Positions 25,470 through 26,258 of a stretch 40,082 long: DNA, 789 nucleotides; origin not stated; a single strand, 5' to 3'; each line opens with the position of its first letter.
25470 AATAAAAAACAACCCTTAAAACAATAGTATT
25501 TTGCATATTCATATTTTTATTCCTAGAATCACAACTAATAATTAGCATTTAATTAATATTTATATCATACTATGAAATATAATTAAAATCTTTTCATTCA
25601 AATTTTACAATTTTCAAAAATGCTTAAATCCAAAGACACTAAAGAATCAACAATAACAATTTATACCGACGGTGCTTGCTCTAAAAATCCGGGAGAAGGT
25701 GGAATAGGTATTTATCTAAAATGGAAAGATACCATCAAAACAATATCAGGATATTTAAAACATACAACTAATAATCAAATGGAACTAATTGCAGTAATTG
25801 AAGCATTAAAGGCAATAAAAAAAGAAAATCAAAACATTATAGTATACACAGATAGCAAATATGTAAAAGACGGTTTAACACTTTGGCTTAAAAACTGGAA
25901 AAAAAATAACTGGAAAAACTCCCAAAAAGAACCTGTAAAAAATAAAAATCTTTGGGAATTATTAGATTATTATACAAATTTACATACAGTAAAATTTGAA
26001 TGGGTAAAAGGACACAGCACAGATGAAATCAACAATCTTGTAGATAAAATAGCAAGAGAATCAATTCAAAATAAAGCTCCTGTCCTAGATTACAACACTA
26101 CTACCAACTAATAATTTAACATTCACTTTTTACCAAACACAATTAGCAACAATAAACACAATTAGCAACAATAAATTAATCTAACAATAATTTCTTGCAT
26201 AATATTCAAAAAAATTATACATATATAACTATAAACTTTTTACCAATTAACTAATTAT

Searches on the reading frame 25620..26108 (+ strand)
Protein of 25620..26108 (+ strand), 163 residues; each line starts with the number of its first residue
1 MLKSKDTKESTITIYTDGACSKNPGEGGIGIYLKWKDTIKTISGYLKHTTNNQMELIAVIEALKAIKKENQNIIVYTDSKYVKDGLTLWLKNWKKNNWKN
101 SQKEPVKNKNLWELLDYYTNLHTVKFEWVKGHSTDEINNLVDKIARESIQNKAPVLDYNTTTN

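Call 52: search_protein_families(library=ncbifam, proteins=[window:25620-26108:+], max_evalue=0.00001)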
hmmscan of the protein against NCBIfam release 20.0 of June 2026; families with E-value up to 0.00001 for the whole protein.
window:25620-26108:+ (163 aa): 7 families
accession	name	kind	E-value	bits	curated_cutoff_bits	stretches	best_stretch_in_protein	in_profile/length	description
NF001236.0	PRK00203.1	equivalog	1.6e-55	186.8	160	1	10-152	3-144/151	ribonuclease HI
NF006433.0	PRK08719.1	subfamily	6.1e-24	84.5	170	1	11-147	4-143/147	ribonuclease H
NF005116.0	PRK06548.1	equivalog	3e-21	76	280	1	11-151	5-142/161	ribonuclease H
NF041306.1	RnaseHI_Halo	equivalog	1.4e-09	38.1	300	1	9-149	67-195/197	ribonuclease HI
NF010482.0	PRK13907.1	equivalog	3.3e-09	36.9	231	1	12-149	2-125/128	ribonuclease H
NF046109.1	RNaseH_Halikb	equivalog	1.1e-06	28.8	320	1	13-118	82-180/211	ribonuclease H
NF005567.0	PRK07238.1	equivalog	1.7e-06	27.6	326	1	12-146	4-128/378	bifunctional RNase H/acid phosphatase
